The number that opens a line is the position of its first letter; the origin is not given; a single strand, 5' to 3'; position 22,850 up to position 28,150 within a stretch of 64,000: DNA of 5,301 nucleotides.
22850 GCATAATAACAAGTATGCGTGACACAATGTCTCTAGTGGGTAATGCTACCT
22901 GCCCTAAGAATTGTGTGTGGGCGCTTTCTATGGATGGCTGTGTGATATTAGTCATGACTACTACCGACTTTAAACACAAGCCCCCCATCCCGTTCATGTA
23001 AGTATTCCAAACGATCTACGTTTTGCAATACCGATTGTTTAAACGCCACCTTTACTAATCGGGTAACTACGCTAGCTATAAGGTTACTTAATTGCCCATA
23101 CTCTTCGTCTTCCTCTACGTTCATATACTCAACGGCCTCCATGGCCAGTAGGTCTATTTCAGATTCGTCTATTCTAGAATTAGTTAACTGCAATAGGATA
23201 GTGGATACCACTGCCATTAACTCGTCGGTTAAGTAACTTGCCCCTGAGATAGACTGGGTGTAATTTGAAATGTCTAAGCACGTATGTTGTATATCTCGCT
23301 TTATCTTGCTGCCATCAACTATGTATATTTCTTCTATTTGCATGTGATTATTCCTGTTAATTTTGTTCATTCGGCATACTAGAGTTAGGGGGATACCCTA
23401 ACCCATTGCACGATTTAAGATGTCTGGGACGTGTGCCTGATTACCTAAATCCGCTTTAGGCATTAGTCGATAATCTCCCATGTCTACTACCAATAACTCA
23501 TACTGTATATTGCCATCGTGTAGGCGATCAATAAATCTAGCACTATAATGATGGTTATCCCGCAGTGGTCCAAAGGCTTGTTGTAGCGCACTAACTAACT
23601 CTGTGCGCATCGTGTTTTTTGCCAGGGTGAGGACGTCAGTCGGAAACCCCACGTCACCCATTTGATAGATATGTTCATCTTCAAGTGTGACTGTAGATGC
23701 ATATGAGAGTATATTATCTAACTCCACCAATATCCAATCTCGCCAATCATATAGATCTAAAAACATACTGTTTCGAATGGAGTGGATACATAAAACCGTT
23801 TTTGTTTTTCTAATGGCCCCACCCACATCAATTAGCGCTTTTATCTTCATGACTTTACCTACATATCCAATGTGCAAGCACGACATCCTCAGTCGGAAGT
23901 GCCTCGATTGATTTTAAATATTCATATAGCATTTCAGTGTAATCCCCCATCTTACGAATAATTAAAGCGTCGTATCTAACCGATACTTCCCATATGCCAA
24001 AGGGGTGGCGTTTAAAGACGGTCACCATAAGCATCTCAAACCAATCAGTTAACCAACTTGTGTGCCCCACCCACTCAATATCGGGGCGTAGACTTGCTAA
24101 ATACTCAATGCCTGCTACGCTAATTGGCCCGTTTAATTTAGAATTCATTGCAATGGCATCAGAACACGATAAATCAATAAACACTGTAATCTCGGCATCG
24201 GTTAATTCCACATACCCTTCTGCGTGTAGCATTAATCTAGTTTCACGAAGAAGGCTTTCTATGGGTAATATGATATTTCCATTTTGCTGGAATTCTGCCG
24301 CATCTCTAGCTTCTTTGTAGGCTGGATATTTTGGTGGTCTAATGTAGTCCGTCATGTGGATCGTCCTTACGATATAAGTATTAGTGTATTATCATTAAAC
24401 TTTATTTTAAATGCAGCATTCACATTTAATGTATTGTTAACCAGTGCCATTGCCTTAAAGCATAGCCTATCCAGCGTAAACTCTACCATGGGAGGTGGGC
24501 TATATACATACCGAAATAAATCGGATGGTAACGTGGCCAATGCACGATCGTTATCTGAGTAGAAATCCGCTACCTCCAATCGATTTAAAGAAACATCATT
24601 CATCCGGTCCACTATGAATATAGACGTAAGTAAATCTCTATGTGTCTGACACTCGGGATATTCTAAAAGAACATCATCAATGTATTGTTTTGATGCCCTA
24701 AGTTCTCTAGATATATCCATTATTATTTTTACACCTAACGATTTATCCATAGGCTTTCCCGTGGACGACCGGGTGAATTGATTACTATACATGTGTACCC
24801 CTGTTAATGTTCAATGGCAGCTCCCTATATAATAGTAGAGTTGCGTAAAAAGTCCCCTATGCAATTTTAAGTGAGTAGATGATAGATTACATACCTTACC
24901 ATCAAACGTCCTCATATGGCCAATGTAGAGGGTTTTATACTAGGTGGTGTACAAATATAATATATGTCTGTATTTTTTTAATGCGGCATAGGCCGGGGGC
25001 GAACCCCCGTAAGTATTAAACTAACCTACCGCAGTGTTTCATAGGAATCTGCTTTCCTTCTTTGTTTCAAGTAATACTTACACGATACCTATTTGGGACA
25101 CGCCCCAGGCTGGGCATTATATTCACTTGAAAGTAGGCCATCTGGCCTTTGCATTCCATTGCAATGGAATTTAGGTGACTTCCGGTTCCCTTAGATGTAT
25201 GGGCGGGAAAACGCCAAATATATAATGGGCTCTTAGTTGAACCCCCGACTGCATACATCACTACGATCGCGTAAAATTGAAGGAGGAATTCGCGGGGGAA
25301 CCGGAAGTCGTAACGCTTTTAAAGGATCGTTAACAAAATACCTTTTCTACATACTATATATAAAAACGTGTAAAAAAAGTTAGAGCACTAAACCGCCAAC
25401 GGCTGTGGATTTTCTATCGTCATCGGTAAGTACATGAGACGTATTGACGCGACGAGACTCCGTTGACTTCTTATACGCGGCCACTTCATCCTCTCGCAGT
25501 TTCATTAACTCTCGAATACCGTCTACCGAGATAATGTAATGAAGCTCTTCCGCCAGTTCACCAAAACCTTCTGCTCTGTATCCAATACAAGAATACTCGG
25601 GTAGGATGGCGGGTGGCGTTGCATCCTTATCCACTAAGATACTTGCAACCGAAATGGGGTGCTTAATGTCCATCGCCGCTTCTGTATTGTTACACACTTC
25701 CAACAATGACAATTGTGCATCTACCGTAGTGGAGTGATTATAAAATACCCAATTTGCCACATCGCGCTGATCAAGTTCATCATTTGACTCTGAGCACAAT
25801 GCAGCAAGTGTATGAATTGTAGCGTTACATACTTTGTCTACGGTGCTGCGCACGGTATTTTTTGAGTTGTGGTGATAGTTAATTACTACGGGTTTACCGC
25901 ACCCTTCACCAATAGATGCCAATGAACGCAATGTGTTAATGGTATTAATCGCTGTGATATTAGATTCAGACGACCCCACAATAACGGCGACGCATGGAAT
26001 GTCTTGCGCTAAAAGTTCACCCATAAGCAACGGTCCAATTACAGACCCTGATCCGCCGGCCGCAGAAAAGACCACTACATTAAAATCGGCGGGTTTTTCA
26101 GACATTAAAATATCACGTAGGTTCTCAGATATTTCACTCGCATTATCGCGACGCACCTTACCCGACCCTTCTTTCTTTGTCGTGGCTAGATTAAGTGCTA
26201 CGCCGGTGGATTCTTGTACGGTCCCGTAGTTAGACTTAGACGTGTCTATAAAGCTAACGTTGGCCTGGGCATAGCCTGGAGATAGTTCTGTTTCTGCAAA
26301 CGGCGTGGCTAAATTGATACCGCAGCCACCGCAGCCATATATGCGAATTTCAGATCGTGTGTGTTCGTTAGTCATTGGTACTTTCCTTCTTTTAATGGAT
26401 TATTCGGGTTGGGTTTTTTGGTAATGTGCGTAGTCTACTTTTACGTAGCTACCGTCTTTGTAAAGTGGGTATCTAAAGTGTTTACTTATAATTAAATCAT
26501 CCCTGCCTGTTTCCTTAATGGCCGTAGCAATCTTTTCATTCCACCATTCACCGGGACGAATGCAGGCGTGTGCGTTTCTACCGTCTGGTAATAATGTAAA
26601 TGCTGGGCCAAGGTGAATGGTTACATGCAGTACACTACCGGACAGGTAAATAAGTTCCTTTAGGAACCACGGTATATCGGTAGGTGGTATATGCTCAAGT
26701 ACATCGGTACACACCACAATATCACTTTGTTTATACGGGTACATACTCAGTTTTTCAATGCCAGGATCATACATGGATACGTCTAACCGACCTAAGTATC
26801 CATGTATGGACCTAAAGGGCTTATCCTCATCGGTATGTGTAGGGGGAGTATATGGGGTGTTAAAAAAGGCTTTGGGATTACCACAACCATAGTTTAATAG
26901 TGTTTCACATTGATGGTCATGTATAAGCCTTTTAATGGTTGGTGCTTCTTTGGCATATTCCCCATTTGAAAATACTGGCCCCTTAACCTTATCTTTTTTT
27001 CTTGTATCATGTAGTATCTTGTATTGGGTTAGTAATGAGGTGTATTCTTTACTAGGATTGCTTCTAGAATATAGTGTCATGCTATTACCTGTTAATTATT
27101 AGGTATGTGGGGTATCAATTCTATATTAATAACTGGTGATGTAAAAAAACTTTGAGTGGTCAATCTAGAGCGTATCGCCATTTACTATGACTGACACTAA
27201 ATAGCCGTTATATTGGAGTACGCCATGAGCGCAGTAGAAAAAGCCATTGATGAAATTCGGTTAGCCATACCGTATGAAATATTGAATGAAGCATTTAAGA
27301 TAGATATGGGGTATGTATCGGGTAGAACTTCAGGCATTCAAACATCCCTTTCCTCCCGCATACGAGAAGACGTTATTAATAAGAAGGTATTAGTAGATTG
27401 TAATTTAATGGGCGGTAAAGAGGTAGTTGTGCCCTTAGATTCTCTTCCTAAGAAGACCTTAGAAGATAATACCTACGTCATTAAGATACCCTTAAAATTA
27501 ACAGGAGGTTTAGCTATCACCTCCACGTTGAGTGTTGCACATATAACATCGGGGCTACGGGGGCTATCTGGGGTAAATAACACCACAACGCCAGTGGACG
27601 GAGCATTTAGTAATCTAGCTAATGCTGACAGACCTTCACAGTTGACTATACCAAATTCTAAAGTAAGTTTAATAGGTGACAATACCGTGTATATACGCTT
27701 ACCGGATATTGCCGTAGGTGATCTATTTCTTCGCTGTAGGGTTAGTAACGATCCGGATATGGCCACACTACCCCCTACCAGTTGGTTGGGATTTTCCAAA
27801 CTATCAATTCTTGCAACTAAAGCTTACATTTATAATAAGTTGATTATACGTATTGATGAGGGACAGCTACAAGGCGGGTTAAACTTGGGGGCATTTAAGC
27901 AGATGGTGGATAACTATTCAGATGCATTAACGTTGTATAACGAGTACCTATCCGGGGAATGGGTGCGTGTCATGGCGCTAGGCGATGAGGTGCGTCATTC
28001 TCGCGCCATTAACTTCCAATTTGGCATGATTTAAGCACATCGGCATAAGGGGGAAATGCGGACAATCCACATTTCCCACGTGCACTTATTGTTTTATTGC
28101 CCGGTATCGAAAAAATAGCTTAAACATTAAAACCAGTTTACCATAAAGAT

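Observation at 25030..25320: Candidate ~300-nt multibranched ncRNA immediately downstream of phuZ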

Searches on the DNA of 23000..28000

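Call 91: search_with_rna_model(model_id=R1, source=window, start=23000, end=28000, filters=off, max_evalue=10, show_alignments=2)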
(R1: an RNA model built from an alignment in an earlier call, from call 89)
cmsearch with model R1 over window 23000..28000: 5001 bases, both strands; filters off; matches with E-value up to 10: 16.
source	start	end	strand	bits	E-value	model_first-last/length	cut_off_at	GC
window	26739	26807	-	4.6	0.21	1-197/197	no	0.39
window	26769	26820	+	4.2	0.31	1-197/197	no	0.44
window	24657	24675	-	2.9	0.93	8-26/197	no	0.26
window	23013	23091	-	2.4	1.4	1-197/197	no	0.38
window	24960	25000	+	2.4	1.4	1-197/197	no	0.44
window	26568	26608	+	1.8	2.3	1-197/197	no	0.46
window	24349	24401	+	1.8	2.4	105-162/197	no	0.34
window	23583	23634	+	1.6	2.6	1-197/197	no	0.52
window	23150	23168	+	1.2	3.7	80-98/197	no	0.37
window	23327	23339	+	0.8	5.5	83-95/197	no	0.15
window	26305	26329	-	0.7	5.7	77-101/197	no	0.52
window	25730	25752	-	0.7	6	78-100/197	no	0.3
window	25274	25281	-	0.5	6.9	88-95/197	no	0.12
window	24817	24854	+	0.4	7.3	1-197/197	no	0.39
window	24852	24907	-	0.1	9.5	1-197/197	no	0.36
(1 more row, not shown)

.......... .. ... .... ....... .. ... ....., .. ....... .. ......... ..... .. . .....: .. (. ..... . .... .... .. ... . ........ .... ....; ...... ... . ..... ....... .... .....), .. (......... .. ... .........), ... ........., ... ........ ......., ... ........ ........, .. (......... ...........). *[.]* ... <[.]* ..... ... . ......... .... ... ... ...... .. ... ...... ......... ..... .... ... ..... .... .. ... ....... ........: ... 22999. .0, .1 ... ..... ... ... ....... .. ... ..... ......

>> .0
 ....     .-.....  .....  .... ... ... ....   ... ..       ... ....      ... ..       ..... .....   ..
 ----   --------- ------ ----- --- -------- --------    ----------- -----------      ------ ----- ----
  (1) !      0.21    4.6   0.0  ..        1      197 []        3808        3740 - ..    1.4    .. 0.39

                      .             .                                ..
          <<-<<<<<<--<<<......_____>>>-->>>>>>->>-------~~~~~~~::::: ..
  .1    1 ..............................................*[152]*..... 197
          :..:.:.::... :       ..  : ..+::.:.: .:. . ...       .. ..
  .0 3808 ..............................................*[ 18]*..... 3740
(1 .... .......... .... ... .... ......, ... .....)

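Call 95: search_with_rna_model(model_id=R2, source=window, start=23000, end=28000, filters=off, max_evalue=10, show_alignments=1)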
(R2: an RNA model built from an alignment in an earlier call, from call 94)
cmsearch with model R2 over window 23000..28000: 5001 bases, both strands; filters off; matches with E-value up to 10: 14.
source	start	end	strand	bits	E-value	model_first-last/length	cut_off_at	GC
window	24357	24403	+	4.4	0.42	113-158/193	no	0.28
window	25268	25294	-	4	0.57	77-101/193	no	0.48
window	26750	26807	-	3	1.3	1-193/193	no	0.4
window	24657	24675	-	2.3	2.1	8-26/193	no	0.26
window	26568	26633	+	1.8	3.1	1-193/193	no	0.45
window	27279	27290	-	1.6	3.5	84-95/193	no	0.17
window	23328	23339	+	1.5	3.7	84-95/193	no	0.17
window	27906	27947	+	1.4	4.1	1-193/193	no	0.36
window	25498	25514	+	1.3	4.3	81-97/193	no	0.35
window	23152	23167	+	1.3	4.5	82-97/193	no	0.38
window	26769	26820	+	1.2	4.7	1-193/193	no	0.44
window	23614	23658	-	1.1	5.1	1-193/193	no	0.58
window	26305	26329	-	0.5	8.2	77-101/193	no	0.52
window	24630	24672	+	0.2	9.9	1-193/193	no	0.37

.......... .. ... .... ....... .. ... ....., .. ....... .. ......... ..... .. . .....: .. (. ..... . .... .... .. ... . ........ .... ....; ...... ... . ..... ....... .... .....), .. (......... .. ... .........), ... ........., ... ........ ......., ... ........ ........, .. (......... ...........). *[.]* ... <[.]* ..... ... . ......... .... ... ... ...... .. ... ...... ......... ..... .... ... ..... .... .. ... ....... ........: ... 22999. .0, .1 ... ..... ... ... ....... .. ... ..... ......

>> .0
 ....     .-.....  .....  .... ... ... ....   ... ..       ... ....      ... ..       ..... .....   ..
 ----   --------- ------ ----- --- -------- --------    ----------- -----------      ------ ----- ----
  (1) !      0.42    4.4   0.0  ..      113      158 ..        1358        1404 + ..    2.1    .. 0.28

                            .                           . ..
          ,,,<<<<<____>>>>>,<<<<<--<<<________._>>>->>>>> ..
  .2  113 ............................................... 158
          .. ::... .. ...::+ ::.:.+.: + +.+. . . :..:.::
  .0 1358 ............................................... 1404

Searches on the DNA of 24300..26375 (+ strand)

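Call 4: search_rna_families(source=window, start=24300, end=25900, threshold=evalue, max_evalue=10, show_alignments=3)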
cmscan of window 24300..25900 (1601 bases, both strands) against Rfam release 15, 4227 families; matches with E-value up to 10: 2.
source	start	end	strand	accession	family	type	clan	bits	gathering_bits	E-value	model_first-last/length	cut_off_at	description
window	24961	25033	-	RF03539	Flavi_NKV_xrRNA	Cis-reg;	-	18.4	50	1.6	1-84/84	no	No-known vector Flavivirus exoribonuclease-resistant RNA element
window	25007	25052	+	RF00184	PVX_3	Cis-reg;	-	17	42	1.2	1-54/54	no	Potato virus X cis-acting regulatory element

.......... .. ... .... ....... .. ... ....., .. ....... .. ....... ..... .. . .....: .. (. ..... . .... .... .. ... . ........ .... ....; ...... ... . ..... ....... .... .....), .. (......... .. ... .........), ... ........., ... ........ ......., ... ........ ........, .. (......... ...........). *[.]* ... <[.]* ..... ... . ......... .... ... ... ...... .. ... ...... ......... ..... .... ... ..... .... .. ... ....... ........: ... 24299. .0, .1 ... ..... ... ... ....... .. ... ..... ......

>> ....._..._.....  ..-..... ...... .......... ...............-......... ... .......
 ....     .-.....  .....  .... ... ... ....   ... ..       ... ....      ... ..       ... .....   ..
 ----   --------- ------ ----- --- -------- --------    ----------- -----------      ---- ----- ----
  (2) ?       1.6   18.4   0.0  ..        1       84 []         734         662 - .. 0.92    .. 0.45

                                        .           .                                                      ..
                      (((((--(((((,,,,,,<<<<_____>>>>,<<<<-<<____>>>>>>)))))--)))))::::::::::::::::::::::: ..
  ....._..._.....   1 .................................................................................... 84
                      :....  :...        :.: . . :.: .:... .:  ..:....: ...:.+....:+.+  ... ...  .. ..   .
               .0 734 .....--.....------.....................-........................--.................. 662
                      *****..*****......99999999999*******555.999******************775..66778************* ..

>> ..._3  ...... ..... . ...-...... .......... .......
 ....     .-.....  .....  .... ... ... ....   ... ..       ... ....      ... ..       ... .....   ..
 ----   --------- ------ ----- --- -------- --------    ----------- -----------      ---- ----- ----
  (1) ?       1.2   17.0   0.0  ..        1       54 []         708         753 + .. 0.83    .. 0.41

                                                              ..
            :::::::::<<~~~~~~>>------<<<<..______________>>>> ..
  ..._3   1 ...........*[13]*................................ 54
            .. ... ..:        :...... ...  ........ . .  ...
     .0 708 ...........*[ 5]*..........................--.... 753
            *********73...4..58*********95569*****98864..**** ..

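Call 10: search_dna_similar(query=window:24793-25379:+, collection=phages, mode=distant, max_rows=40)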
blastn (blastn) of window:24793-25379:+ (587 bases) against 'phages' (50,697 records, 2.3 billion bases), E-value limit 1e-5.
No match.

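Call 51: search_rna_families(sources=[L005, L003, L001, L007, L010, L012], threshold=evalue, max_evalue=1)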
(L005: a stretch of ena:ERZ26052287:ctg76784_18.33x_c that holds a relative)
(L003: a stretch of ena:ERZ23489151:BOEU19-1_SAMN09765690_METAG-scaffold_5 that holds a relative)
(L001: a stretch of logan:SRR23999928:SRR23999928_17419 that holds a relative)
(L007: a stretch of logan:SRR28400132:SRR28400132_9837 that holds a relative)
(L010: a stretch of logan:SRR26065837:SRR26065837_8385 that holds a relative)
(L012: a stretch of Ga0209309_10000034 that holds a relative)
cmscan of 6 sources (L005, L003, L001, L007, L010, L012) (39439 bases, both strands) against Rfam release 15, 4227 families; matches with E-value up to 1: 1.
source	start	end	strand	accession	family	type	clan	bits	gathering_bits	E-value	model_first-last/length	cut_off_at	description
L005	1726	1813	+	RF01734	Fluoride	Cis-reg; riboswitch;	-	18.7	34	0.78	1-64/64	no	Fluoride riboswitch aptamer (crcB RNA motif)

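Call 89: build_rna_model(alignment_id=A5)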
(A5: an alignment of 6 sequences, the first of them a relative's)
Model R1 built from alignment A5 (6 sequences, 208 columns); structure: RNAalifold consensus.
model positions 197; base pairs 50; branch points 3; effective number of sequences 1.44; information 0.59 bits per position. Calibrated on 0.2 Mb of random sequence (short: E-values are rough).
structure used (alignment columns):
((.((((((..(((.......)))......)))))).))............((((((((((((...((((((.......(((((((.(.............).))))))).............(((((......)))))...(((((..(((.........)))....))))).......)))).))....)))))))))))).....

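Call 92: search_with_rna_model(model_id=R1, sources=[L001, L003, L004, L005, L006, L008, L009, L012, L020], max_evalue=0.000001, make_alignment=true)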
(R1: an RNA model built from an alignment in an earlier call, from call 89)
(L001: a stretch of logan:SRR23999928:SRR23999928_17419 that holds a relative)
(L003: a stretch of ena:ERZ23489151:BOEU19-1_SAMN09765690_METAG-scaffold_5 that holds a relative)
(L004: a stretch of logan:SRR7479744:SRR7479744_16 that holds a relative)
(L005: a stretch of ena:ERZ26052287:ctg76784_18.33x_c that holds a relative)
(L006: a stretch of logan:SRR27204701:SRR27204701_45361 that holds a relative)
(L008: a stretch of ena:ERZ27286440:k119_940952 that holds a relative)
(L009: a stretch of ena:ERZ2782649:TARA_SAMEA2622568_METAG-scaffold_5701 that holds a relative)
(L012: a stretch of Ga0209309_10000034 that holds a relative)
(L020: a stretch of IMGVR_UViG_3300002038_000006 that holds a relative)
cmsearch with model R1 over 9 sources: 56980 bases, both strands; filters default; matches with E-value up to 0.000001: 9.
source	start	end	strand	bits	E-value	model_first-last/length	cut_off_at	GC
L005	4020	4209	+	198.1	2.9e-71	1-197/197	no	0.49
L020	3496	3683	+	196.8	8.7e-71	1-197/197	no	0.48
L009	4018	4213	+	187.8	1.7e-67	1-197/197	no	0.57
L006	4020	4215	+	184.3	3.2e-66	1-197/197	no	0.58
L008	1792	1975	+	171.6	1.6e-61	1-197/197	no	0.49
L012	3513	3715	+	154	4.1e-55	1-197/197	no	0.51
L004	4011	4191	+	69.3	4.7e-24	1-197/197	no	0.46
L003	4013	4196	+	54.2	1.6e-18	1-197/197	no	0.52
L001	4038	4209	+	37.7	1.8e-12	1-197/197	no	0.45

Alignment A7: 9 matches aligned to the model, 246 columns, each read 5' to 3' on its own strand. Consensus structure (alignment columns), stored with it:
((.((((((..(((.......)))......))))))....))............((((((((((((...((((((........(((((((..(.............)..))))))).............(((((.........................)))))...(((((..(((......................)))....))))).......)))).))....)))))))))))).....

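Call 94: build_rna_model(alignment_id=A7)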
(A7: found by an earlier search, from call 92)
Model R2 built from alignment A7 (9 sequences, 246 columns); structure: stored with the alignment.
model positions 193; base pairs 50; branch points 3; effective number of sequences 2.11; information 0.59 bits per position. Calibrated on 0.2 Mb of random sequence (short: E-values are rough).
structure used (alignment columns):
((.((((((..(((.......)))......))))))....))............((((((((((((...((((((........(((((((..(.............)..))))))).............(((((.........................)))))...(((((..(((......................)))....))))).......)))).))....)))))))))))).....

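Call 102: search_rna_families(sources=[L054, L053, L055, L050, L052], threshold=evalue, max_evalue=0.1)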
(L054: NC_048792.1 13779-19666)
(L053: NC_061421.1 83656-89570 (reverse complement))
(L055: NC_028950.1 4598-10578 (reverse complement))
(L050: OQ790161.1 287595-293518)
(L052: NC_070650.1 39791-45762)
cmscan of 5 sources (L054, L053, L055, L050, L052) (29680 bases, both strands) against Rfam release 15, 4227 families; matches with E-value up to 0.1: 1.
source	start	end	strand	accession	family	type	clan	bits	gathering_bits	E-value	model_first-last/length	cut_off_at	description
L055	930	1011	+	RF02837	anti-hemB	Gene; sRNA;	-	25.9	49.5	0.034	1-81/81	no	Burkholderia RNA 7 (anti-hemB)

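Call 104: search_dna_similar(query=L054:3460-3800:+, collection=phages, mode=distant, max_rows=40, rows=spread)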
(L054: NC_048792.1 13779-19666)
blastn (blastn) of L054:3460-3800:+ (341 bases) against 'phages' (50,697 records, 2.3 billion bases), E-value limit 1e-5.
Records with a match: 10; places in all: 10; records where one place covers at least 80% of the query: 10.
Best place of each record, by identity: >=99% 9; 80-90% 1.
By first word of the organism name: Serratia 9; Pectobacterium 1.
By host as written in the record: Serratia marcescens 3; Serratia marcescens D1 2; Serratia marcescens LVF3 2; Serratia marcescens wk2050 2; Pectobacterium aroidearum strain MO46a 1.
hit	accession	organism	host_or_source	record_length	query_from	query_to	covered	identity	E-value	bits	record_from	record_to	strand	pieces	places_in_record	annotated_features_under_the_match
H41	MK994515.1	Serratia phage Moabite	Serratia marcescens D1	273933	1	341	100%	100.0%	2e-174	616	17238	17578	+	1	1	terminator | tubulin-like protein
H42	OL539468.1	Serratia phage vB_SmaM_Haymo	Serratia marcescens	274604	1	341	100%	100.0%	2e-174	616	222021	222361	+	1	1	hypothetical protein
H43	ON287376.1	Serratia phage vB_SmaM-Kodama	Serratia marcescens LVF3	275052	1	341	100%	100.0%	2e-174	616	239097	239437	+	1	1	tubulin-like protein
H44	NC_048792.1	Serratia phage Moabite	Serratia marcescens D1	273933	1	341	100%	100.0%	2e-174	616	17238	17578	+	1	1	terminator | tubulin PhuZ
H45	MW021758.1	Serratia phage vB_SmaM_Yaphecito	Serratia marcescens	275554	1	340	100%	100.0%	8e-174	614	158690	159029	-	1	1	putative tubulin-like protein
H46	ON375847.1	Pectobacterium phage vB_ParM-25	Pectobacterium aroidearum strain MO46a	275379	1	340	100%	100.0%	8e-174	614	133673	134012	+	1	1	tubulin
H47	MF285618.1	Serratia phage vB_SmaM_ 2050HW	Serratia marcescens wk2050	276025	1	340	100%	99.7%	3e-172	609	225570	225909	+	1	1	putative tubulin-like protein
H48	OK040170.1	Serratia phage BUCT660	Serratia marcescens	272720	1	340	100%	99.7%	3e-172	609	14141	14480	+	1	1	putative tubulin-like protein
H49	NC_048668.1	Serratia phage vB_SmaM_ 2050HW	Serratia marcescens wk2050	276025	1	340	100%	99.7%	3e-172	609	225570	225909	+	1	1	tubulin PhuZ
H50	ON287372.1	Serratia phage vB_SmaS-Totoro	Serratia marcescens LVF3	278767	1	325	95%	88.3%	2e-112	410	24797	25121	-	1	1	tubulin-like protein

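Call 107: get_annotated_region(hit=H50, flank=300)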
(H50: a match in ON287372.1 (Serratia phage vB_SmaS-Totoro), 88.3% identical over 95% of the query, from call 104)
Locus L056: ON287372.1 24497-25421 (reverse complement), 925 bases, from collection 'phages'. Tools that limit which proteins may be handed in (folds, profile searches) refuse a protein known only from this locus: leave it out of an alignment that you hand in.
description: Serratia phage vB_SmaS-Totoro, complete genome.
organism: Serratia phage vB_SmaS-Totoro (NCBI taxid 2943840)
taxonomy: Viruses; Duplodnaviria; Heunggongvirae; Uroviricota; Caudoviricetes; Moabitevirus
host: Serratia marcescens LVF3; source: sewage; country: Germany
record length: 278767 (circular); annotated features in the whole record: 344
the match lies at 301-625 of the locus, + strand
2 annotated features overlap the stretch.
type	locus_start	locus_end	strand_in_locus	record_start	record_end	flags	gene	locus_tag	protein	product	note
CDS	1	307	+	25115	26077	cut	-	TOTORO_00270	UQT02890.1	tubulin-like protein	-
CDS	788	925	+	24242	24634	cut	-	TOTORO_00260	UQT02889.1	hypothetical protein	-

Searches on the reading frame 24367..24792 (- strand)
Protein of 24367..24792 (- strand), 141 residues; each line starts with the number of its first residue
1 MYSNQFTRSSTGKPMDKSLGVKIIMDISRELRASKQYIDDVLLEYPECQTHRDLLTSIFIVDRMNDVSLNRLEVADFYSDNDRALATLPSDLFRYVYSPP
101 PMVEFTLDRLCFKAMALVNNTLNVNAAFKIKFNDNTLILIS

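Call 8: search_protein_families(library=pfam, proteins=[window:24367-24792:-], max_evalue=0.01)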
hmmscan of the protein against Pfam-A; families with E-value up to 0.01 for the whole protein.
window:24367-24792:- (141 aa): 0 families

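Call 9: search_protein_families(library=phrogs, proteins=[window:24367-24792:-], max_evalue=0.001)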
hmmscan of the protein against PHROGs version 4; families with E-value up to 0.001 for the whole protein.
window:24367-24792:- (141 aa): 0 families

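Call 14: search_dna_similar(query=window:24367-24792:-, collection=phages, mode=protein, max_rows=30, max_evalue=0.001)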
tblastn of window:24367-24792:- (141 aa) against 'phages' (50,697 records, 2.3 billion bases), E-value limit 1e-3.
No match.
